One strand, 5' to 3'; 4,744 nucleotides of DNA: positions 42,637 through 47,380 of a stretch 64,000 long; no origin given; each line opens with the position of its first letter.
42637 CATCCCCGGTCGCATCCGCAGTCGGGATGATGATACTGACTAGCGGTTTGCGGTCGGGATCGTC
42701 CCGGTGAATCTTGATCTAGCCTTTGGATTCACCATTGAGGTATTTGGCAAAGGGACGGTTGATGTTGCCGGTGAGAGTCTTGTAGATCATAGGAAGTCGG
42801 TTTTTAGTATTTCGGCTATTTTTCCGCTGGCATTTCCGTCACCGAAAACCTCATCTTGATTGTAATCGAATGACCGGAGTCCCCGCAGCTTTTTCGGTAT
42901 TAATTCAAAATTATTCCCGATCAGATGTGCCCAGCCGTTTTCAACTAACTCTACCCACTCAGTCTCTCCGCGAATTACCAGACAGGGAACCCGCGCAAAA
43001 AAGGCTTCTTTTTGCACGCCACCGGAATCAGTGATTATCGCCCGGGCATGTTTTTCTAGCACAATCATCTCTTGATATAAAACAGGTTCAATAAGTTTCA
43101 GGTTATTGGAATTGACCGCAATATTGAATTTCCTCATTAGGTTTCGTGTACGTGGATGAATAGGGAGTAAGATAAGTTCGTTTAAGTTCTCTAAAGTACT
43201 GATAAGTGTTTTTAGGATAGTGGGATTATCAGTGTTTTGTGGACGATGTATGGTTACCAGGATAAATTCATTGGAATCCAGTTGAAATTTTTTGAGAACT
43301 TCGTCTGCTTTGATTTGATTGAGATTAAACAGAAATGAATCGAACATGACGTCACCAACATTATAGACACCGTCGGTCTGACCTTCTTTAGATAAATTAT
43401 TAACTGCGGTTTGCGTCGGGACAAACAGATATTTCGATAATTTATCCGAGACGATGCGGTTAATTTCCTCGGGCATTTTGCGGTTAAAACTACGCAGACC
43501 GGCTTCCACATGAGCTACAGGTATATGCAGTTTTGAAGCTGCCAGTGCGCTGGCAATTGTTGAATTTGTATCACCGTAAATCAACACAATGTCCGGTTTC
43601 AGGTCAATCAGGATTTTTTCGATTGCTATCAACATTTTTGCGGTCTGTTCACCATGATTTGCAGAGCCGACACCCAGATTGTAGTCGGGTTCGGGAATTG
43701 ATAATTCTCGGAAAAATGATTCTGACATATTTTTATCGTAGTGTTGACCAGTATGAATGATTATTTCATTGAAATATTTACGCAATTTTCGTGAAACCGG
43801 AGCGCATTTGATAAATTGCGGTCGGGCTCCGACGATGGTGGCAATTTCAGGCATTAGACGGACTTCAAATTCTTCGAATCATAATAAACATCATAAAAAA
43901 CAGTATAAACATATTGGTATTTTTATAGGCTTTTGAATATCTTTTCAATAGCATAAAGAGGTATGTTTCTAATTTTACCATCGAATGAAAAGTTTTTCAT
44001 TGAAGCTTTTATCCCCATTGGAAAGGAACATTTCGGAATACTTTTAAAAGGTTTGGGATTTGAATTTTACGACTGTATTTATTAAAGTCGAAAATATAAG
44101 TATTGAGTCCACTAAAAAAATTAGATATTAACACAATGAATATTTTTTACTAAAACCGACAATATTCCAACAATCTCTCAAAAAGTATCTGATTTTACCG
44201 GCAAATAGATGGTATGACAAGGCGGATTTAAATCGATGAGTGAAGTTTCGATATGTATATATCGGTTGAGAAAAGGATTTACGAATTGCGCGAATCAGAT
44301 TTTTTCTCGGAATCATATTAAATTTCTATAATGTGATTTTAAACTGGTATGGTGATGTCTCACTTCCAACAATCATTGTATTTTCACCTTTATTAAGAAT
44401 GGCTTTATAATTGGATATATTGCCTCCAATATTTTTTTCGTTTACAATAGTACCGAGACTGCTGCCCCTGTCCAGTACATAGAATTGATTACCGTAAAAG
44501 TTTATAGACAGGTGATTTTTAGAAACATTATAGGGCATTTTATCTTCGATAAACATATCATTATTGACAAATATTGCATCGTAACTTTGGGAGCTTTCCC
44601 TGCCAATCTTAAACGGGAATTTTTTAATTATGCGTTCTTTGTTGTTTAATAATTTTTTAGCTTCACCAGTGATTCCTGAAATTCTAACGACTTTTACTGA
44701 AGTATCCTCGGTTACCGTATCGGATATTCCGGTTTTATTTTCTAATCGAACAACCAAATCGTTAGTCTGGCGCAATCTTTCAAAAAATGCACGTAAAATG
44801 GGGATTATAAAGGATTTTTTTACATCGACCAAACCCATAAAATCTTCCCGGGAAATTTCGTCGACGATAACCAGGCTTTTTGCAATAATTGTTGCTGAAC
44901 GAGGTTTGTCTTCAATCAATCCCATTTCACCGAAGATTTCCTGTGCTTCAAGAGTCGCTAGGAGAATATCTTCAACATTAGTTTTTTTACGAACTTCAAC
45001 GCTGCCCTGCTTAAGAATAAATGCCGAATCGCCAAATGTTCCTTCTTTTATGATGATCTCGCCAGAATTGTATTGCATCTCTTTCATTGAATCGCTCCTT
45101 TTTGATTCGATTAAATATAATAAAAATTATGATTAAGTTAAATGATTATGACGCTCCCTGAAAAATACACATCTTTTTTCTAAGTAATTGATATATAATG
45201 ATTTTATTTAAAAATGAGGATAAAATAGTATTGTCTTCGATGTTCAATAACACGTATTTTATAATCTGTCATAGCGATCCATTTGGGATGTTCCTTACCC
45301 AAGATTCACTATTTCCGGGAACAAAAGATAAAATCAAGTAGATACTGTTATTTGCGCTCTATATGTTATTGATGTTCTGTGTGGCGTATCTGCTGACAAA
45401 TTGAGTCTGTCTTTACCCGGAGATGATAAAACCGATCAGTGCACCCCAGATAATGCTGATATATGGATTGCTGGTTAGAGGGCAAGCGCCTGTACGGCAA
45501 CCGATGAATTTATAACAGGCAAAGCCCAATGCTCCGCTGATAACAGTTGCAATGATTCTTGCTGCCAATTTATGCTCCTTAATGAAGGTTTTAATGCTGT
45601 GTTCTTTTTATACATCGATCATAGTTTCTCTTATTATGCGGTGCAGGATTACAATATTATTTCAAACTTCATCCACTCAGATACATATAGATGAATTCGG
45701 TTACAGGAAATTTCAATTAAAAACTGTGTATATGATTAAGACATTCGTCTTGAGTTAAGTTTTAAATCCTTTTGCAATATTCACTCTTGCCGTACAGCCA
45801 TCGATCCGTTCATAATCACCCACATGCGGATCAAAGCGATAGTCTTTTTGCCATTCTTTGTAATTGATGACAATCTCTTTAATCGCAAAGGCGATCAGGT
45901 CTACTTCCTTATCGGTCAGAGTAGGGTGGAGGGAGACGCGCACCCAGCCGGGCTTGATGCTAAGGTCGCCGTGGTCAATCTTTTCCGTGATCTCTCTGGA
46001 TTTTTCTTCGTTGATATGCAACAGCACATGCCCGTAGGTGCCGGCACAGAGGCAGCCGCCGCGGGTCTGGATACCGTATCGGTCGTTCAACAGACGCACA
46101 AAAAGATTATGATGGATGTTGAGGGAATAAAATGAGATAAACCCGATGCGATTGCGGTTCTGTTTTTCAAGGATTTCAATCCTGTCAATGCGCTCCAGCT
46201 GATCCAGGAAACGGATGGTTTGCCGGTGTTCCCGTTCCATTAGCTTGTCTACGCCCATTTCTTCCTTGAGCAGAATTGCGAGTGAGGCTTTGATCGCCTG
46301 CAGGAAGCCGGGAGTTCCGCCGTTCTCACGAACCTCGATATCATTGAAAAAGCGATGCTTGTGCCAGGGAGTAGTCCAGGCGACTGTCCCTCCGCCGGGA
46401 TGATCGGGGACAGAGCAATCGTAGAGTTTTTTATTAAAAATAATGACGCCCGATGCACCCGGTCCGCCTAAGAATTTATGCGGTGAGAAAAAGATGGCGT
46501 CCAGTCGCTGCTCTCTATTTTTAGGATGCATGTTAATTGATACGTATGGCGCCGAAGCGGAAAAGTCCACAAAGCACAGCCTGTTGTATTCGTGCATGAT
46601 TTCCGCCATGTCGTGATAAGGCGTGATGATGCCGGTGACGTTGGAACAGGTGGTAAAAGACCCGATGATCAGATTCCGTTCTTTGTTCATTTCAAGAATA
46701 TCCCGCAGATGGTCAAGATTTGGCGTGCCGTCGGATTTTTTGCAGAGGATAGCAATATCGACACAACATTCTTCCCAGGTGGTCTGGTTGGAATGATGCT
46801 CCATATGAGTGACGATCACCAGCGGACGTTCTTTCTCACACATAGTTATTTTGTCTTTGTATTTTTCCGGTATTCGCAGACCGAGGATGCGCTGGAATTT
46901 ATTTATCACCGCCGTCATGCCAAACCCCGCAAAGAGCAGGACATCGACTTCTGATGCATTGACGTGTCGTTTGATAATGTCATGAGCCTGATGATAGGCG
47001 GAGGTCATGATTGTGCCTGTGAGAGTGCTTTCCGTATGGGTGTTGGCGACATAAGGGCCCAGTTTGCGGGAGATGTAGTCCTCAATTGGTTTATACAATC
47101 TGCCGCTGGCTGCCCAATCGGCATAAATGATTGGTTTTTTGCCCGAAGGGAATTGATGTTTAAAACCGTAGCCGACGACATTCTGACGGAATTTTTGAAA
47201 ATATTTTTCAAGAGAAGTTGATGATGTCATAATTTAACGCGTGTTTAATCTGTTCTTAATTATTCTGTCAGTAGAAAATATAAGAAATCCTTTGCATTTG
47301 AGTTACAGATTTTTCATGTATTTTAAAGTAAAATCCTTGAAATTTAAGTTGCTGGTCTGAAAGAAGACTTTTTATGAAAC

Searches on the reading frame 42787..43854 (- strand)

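Call 36: search_protein_families(library=pfam, proteins=[window:42787-43854:-], max_evalue=0.00001)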
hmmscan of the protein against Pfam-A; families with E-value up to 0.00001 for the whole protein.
window:42787-43854:- (355 aa): 1 family
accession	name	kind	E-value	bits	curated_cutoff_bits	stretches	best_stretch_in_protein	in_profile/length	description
PF02350.25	Epimerase_2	-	8.3e-106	354.2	30.6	1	26-351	7-347/347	UDP-N-acetylglucosamine 2-epimerase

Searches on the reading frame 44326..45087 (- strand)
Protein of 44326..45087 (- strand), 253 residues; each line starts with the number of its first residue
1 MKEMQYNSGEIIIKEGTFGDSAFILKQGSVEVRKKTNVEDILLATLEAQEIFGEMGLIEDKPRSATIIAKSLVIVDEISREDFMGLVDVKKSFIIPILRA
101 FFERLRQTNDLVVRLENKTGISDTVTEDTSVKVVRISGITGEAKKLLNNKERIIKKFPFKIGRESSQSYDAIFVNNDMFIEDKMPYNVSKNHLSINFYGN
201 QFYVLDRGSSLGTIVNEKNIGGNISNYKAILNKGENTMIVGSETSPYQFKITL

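Call 36: search_protein_families(library=pfam, proteins=[window:44326-45087:-], max_evalue=0.00001)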
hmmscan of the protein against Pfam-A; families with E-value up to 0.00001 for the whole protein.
window:44326-45087:- (253 aa): 2 families
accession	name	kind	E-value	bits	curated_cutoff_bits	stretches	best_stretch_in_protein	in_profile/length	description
PF00027.35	cNMP_binding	-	2e-18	66.5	27.5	1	4-87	2-86/89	Cyclic nucleotide-binding domain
PF00498.31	FHA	-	4.9e-07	30.5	20.7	1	160-222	2-53/67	FHA domain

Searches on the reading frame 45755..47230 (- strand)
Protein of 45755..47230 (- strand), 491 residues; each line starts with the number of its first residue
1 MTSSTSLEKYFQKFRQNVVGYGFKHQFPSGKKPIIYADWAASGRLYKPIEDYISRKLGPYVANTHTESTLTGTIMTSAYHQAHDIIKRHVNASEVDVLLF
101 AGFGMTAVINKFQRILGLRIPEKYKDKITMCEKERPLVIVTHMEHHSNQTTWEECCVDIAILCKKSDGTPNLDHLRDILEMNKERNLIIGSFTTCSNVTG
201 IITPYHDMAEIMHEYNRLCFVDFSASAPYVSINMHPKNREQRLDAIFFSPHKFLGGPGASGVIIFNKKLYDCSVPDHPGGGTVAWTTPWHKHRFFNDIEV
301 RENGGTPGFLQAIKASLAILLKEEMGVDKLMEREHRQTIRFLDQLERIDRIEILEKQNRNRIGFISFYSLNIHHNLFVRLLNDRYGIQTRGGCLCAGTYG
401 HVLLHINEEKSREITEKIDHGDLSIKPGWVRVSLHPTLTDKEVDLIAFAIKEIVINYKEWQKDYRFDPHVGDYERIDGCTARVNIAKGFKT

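Call 37: search_protein_families(library=pfam, proteins=[window:45755-47230:-], max_evalue=0.00001)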
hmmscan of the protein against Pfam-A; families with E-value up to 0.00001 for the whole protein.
window:45755-47230:- (491 aa): 1 family
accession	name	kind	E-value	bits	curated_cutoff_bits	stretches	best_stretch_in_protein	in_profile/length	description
PF00266.25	Aminotran_5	-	4.2e-41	141.6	21.5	1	35-445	1-370/371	Aminotransferase class-V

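Call 62: search_protein_families(library=ncbifam, proteins=[window:45755-47230:-], max_evalue=1e-8)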
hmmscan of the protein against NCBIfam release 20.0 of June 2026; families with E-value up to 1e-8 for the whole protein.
window:45755-47230:- (491 aa): 9 families
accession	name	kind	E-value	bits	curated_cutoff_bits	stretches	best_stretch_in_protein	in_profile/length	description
TIGR01979.1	sufS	subfamily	4.5e-36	124.6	475.1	1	31-396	16-362/403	SufS family cysteine desulfurase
TIGR01977.1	am_tr_V_EF2568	hypoth_equivalog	2e-24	86.3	377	1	133-396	84-338/376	cysteine desulfurase family protein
NF006791.0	PRK09295.1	equivalog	7.1e-24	84.6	661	1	32-396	22-365/406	cysteine desulfurase SufS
NF041166.1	f2_encap_cargo1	exception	2.9e-19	69.6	800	1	32-396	244-587/623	family 2A encapsulin nanocompartment cargo protein cysteine desulfurase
NF040779.1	Sec_lyase_SclA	exception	1.2e-17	63.9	525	1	138-397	88-339/378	selenocysteine lyase SclA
NF008126.0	PRK10874.1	equivalog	5.8e-15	55.3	607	1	22-397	8-360/401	cysteine desulfurase CsdA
TIGR01976.1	am_tr_V_VC1184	hypoth_equivalog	6e-13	48.8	352.35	1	25-268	8-234/401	cysteine desulfurase-like protein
TIGR03392.1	FeS_syn_CsdA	equivalog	1.7e-12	47.2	493.6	1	23-397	6-357/398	cysteine desulfurase CsdA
TIGR03403.1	nifS_epsilon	equivalog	2.2e-09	36.6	587.7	1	71-264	36-214/382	NifS family cysteine desulfurase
